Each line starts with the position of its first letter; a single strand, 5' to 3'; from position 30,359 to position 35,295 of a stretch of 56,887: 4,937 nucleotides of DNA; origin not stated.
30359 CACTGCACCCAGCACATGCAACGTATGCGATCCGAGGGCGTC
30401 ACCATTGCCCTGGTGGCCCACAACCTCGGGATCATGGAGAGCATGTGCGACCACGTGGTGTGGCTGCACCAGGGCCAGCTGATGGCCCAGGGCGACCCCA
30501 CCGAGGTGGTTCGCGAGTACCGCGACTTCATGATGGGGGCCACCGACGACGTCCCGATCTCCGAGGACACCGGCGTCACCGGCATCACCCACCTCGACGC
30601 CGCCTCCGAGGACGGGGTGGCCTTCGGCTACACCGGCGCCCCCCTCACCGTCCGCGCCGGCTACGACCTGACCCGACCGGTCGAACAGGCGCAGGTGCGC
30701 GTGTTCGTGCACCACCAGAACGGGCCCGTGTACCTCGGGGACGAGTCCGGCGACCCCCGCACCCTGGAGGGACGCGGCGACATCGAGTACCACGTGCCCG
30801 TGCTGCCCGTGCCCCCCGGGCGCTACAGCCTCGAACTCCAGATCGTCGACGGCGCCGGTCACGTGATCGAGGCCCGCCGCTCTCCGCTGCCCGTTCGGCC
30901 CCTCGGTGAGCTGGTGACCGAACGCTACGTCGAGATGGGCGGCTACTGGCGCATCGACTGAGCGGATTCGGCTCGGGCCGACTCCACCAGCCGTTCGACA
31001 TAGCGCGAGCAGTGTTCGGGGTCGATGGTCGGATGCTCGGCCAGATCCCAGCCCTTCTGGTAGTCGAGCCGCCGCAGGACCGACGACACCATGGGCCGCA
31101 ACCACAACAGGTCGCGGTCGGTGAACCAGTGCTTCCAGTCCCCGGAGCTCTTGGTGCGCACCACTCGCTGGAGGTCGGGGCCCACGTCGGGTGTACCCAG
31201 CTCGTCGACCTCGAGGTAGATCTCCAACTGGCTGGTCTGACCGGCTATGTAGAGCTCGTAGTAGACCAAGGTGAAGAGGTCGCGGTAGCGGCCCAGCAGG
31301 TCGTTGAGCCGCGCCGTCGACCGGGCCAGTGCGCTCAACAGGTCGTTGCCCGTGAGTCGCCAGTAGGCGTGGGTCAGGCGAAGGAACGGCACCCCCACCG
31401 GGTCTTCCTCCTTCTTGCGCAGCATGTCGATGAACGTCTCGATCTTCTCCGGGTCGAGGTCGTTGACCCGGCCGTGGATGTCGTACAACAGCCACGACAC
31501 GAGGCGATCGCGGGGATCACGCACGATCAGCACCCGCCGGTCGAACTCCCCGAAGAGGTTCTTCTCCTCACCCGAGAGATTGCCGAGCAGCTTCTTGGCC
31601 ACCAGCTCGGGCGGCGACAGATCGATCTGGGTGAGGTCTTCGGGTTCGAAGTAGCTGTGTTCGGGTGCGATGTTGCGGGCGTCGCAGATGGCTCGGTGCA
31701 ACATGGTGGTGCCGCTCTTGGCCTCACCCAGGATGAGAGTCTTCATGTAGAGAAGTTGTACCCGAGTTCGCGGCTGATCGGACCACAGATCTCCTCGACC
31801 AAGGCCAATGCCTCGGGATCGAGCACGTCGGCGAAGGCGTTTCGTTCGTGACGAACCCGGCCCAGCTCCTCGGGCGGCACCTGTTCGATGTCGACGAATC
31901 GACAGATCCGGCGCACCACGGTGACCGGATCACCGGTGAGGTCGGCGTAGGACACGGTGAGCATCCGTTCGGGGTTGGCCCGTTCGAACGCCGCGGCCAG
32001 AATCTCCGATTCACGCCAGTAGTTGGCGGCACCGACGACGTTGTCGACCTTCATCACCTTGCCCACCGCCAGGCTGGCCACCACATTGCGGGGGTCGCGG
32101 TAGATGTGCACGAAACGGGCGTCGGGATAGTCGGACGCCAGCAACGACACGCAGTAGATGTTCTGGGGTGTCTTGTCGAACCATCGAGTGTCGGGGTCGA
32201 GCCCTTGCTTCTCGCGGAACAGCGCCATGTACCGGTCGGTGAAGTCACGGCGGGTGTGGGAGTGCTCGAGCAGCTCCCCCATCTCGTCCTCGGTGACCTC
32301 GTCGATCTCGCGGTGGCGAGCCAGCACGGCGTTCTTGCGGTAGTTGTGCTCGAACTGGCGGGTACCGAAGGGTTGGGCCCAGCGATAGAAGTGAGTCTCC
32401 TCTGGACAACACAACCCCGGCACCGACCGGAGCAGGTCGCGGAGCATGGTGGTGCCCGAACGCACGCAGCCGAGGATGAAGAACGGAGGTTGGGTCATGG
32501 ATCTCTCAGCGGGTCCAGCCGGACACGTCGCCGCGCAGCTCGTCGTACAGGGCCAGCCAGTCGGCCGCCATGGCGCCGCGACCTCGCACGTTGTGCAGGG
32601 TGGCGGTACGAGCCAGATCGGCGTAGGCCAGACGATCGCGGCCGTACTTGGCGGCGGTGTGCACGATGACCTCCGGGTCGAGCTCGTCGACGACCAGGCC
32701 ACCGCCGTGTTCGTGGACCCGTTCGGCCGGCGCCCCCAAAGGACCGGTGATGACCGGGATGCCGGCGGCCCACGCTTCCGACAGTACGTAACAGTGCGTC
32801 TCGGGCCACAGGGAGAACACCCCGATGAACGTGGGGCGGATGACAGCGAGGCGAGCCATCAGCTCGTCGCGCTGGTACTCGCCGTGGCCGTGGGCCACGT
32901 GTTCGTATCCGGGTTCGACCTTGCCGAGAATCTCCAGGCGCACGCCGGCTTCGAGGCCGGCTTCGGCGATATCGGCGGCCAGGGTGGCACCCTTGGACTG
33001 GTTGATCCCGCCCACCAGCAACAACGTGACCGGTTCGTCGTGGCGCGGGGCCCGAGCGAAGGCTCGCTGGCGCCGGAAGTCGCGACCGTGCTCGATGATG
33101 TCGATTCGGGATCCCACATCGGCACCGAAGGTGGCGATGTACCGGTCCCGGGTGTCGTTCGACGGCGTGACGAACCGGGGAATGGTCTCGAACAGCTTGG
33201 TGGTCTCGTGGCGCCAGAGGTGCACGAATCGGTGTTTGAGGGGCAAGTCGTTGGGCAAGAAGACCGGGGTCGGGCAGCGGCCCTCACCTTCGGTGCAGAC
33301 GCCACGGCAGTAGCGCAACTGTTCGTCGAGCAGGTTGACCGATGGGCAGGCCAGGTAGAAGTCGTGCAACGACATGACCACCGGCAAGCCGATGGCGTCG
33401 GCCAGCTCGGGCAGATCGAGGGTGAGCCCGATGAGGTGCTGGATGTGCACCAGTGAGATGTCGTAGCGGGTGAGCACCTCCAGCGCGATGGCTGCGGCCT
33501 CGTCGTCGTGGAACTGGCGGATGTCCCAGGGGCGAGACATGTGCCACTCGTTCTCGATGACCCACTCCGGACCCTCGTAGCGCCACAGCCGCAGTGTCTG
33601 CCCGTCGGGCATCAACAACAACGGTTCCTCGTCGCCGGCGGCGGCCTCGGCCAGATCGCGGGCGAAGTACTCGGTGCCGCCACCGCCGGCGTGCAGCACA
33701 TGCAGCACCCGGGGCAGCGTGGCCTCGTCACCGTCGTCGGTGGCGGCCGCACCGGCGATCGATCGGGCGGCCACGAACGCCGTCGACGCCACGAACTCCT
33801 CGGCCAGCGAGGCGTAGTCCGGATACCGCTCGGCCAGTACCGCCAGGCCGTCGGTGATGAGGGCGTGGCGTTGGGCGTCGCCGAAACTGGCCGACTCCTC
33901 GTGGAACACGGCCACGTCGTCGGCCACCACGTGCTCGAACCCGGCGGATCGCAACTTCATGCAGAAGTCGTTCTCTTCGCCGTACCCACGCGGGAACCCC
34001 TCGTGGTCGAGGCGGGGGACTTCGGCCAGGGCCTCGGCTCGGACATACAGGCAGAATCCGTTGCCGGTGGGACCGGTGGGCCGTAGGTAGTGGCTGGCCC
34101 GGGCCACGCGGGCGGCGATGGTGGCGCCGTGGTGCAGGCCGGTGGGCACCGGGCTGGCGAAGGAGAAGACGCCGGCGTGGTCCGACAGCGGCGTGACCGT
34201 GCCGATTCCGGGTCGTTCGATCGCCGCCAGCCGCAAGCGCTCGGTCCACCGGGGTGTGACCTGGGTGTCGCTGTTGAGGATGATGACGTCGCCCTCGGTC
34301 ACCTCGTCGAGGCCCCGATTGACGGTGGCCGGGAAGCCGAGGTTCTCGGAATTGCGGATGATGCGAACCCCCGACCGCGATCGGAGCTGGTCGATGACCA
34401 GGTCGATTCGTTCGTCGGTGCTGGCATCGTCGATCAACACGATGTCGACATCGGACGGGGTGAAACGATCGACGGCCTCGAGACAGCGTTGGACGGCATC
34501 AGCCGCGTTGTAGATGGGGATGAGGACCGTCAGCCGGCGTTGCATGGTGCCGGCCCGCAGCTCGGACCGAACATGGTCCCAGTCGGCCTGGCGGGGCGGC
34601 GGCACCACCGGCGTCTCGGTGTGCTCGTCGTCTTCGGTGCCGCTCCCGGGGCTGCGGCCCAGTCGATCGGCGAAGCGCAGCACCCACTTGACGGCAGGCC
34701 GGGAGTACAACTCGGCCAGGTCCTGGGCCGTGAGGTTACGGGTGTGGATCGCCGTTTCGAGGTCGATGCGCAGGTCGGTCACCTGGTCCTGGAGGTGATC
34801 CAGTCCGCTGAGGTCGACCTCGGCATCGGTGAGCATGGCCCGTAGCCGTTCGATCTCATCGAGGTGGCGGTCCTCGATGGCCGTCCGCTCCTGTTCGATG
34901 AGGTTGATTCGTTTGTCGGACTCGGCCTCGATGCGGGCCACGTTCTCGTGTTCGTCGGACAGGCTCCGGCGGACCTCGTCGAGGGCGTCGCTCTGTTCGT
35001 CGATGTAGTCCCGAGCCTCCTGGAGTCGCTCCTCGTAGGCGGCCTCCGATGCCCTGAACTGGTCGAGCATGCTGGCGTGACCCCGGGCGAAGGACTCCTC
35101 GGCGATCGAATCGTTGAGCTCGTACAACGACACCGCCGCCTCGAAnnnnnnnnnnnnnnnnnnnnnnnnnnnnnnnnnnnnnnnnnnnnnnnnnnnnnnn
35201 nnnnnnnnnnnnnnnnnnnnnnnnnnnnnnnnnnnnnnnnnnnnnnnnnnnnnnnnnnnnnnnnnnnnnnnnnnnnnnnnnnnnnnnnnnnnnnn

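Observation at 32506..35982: Sulfotransferase / coiled-coil / GT2 / GT4 fusion: a molecular-ruler polymerase with sulfate as candidate chain cap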

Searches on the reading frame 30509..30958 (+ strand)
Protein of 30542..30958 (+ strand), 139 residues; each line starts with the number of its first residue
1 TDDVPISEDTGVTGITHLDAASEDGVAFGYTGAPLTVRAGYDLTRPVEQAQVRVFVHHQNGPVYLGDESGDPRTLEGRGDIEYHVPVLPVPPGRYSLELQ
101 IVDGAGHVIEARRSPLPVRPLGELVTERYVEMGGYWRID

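Call 37: search_protein_families(library=pfam, proteins=[window:30542-30958:+], max_evalue=10)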
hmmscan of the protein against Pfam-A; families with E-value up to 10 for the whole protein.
seq(139 aa): 3 families
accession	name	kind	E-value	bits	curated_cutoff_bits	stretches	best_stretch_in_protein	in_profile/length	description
PF14524.12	Wzt_C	-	0.0039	17.6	30.4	1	30-107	29-111/143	Wzt C-terminal domain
PF04234.18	CopC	-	0.054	15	23.3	1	44-110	27-85/92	CopC domain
PF06399.18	GFRP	-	0.22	11.8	25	1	55-76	8-29/83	GTP cyclohydrolase I feedback regulatory protein (GFRP)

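Call 38: find_homologous_proteins(query=window:30542-30958:+, max_evalue=0.001)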
Query seq(139 aa): 57 candidates shared short words with the query, none scored E <= 0.001.

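Call 55: predict_structure(alignment_id=A3)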
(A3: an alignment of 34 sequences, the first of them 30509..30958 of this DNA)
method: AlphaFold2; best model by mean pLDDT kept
length: 150 residues; sequences in the alignment: 34
mean_pLDDT: 83.7   pTM: 0.74
mean pLDDT of the five models: 83.7, 83.5, 81.1, 81.0, 80.4
residues with pLDDT >= 90: 97; 70-90: 14; 50-70: 26; < 50: 13
segments of 3 or more residues with pLDDT < 50: 2-7, 9-11
pLDDT, mean of each block of 10 residues (from residue 1): 47 56 89 92 94 97 95 88 96 94 94 97 95 62 58
secondary structure, 60 per line:
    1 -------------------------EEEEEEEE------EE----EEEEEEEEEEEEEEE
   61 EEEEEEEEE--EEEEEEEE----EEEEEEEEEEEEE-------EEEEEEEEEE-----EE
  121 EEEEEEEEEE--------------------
elements in order: E26-33 E46-69 E72-79 E84-96 E104-113 E119-130

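Call 57: fold_search(model_id=the predicted structure, library=pdb)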
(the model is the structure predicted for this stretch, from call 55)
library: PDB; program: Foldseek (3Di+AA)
matches with E <= 10: 1885; with E <= 0.001: 81
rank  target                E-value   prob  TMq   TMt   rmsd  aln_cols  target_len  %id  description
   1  5hno_A                2.1e-06  1.00  0.63  0.58   4.8       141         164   18  The structure of the kdo-capped saccharide binding subunit of the O-12 specific ABC transporter, Wzt (released 2016-03-09)
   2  5hno_C                2.4e-06  1.00  0.60  0.54   3.7       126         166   21  The structure of the kdo-capped saccharide binding subunit of the O-12 specific ABC transporter, Wzt (released 2016-03-09)
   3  8dl0_A                5.8e-06  1.00  0.62  0.27   4.6       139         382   16  CryoEM structure of the nucleotide-free and open channel A.aeolicus WzmWzt transporter (released 2022-09-21)
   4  8dku_A                6.1e-06  1.00  0.61  0.25   5.8       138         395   16  CryoEM structure of the A. aeolicus WzmWzt transporter bound to the native O antigen (released 2022-09-21)
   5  5hnp_B                6.7e-06  1.00  0.58  0.53   6.0       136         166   19  The structure of the kdo-capped saccharide binding subunit of the O-12 specific ABC transporter, Wzt (released 2016-03-09)
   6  5hnp_A                1.2e-05  1.00  0.64  0.60  11.8       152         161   19  The structure of the kdo-capped saccharide binding subunit of the O-12 specific ABC transporter, Wzt (released 2016-03-09)
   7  8dky_A                1.3e-05  1.00  0.62  0.65   5.7       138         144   16  Crystal structure of the Aquifex aeolicus Wzt Carbohydrate Binding Domain bound to 3-O-methyl-D-mannose (released 2022-09-21)
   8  2n80_MODEL_1_B        1.5e-05  1.00  0.51  0.45  15.3       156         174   14  p75NTR DD:RhoGDI (released 2015-12-23)
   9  8dl0_C                2.0e-05  1.00  0.60  0.26   5.8       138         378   16  CryoEM structure of the nucleotide-free and open channel A.aeolicus WzmWzt transporter (released 2022-09-21)
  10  5hno_B                2.7e-05  1.00  0.61  0.55   5.2       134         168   19  The structure of the kdo-capped saccharide binding subunit of the O-12 specific ABC transporter, Wzt (released 2016-03-09)
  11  8dne_A                2.8e-05  1.00  0.57  0.25   6.3       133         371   14  CryoEM structure of the A.aeolicus WzmWzt transporter bound to ATP (released 2022-09-21)
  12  6o14_B                3.0e-05  1.00  0.62  0.65   4.8       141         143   16  Crystal structure of the Aquifex aeolicus Wzt Carbohydrate Binding Domain (released 2020-01-15)
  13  6o14_A                3.7e-05  1.00  0.62  0.64   5.0       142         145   16  Crystal structure of the Aquifex aeolicus Wzt Carbohydrate Binding Domain (released 2020-01-15)
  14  8dne_C                5.0e-05  1.00  0.60  0.27  10.8       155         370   15  CryoEM structure of the A.aeolicus WzmWzt transporter bound to ATP (released 2022-09-21)
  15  7k2t_C                5.0e-05  1.00  0.55  0.25   6.1       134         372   15  Mg2+/ATP-bound structure of the full-length WzmWzt O antigen ABC transporter in lipid nanodiscs (released 2021-01-13)
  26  2r5o_A                1.5e-04  1.00  0.64  0.58   5.3       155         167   13  Crystal structure of the C-terminal domain of wzt (released 2007-12-25)
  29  2r5o_B                1.9e-04  1.00  0.62  0.57   5.1       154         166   14  Crystal structure of the C-terminal domain of wzt (released 2007-12-25)
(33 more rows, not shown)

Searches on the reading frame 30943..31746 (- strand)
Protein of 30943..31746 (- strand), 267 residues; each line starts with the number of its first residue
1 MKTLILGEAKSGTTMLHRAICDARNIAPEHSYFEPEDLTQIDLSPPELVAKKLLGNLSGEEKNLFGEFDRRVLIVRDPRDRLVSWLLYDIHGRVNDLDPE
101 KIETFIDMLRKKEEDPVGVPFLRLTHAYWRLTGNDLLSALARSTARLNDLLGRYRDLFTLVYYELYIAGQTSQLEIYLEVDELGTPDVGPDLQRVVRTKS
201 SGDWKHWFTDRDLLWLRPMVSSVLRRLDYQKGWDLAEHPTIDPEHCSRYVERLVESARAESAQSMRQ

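Call 8: search_protein_families(library=pfam, proteins=[window:30943-31746:-], max_evalue=0.001)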
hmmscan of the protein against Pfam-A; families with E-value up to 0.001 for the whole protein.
window:30943-31746:- (267 aa): 1 family
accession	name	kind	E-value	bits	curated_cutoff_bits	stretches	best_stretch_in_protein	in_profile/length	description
PF00685.33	Sulfotransfer_1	-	0.00013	22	22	0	72-108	94-129/255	Sulfotransferase domain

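Call 37: search_protein_families(library=pfam, proteins=[window:30943-31746:-], max_evalue=10)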
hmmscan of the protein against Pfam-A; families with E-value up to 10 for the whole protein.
window:30943-31746:- (267 aa): 2 families
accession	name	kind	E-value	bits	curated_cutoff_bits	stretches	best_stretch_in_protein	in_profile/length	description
PF00685.33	Sulfotransfer_1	-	0.00013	22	22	2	72-108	94-129/255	Sulfotransferase domain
PF13469.12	Sulfotransfer_3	-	0.086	13.5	27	1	4-32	3-31/216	Sulfotransferase family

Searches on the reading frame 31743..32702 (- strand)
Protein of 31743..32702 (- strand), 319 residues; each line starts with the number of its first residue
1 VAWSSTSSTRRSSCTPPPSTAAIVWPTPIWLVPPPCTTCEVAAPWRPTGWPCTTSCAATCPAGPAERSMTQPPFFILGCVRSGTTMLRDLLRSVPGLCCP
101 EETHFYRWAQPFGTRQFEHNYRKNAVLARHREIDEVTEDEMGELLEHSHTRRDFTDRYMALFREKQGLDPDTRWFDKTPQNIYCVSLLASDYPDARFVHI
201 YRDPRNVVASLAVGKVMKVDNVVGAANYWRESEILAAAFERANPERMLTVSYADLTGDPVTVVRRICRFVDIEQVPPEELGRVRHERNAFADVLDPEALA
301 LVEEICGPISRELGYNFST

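Call 8: search_protein_families(library=pfam, proteins=[window:31743-32702:-], max_evalue=0.001)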
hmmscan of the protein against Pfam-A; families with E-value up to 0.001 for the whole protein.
window:31743-32702:- (319 aa): 2 families
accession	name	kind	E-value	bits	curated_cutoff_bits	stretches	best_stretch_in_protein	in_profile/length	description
PF13469.12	Sulfotransfer_3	-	1.2e-35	124.2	27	1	73-273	1-213/216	Sulfotransferase family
PF00685.33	Sulfotransfer_1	-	1.9e-10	41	22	1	72-280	2-188/255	Sulfotransferase domain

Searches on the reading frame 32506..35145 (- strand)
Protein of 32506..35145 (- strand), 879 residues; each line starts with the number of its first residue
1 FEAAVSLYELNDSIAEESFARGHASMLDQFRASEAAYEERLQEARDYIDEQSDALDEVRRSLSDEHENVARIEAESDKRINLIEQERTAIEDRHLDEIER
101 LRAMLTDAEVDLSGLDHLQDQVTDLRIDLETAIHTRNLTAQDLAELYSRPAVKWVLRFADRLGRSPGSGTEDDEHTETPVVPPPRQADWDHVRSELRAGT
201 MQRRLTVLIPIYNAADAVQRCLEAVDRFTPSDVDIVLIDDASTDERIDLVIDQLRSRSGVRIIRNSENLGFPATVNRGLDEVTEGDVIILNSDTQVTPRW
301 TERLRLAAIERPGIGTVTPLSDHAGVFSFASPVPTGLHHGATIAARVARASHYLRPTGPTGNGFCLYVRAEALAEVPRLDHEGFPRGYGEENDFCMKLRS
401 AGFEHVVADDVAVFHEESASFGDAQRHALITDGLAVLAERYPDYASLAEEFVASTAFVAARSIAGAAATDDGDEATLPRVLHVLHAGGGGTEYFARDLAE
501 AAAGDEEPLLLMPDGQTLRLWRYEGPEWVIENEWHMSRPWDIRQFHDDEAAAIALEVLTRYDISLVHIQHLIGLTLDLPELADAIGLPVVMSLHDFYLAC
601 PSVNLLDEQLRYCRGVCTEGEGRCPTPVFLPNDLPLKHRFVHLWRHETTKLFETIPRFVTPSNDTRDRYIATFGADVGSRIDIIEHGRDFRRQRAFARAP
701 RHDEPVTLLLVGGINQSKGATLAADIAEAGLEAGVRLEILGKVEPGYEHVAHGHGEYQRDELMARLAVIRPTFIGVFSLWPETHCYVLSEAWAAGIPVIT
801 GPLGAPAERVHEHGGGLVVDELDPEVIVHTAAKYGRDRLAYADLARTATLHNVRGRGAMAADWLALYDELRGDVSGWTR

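Call 37: search_protein_families(library=pfam, proteins=[window:32506-35145:-], max_evalue=10)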
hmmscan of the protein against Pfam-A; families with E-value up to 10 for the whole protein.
window:32506-35145:- (879 aa): 12 families
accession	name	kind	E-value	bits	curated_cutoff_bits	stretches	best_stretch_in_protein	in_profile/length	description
PF00535.33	Glycos_transf_2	-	1.9e-19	70.7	23.3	1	206-309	1-104/168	Glycosyl transferase family 2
PF13641.12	Glyco_tranf_2_3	-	9.3e-11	42.6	27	1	204-423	2-219/230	Glycosyltransferase like family 2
PF13439.12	Glyco_transf_4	-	9.7e-07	29.4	28.5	1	489-690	2-168/170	Glycosyltransferase Family 4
PF13692.12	Glyco_trans_1_4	-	2.7e-06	28.1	27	1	707-830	3-135/142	Glycosyl transferases group 1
PF00534.26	Glycos_transf_1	-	1.1e-05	25.4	26.4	1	778-847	100-168/172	Glycosyl transferases group 1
PF13632.12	Glyco_trans_2_3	-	0.0036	17.6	27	1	287-423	2-131/198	Glycosyl transferase family group 2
PF10186.14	ATG14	-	0.0048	16.5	33.2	1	24-109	61-146/347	Vacuolar sorting 38 and autophagy-related subunit 14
PF07321.17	YscO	-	0.23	11.9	28.8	1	30-99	78-147/149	Type III secretion protein YscO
PF11932.13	DUF3450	-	0.3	10.8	32.6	1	34-106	28-99/241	Protein of unknown function (DUF3450)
PF04065.20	Not3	-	0.62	9.8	25.8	1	33-123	113-207/231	Not1 N-terminal domain, CCR4-Not complex component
PF13942.11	Lipoprotein_20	-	0.7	10.3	27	1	61-123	112-173/175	YfhG lipoprotein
PF23831.1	DUF7201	-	1.1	9.3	27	1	35-99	13-72/142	Coiled-coil region of unknown function (DUF7201)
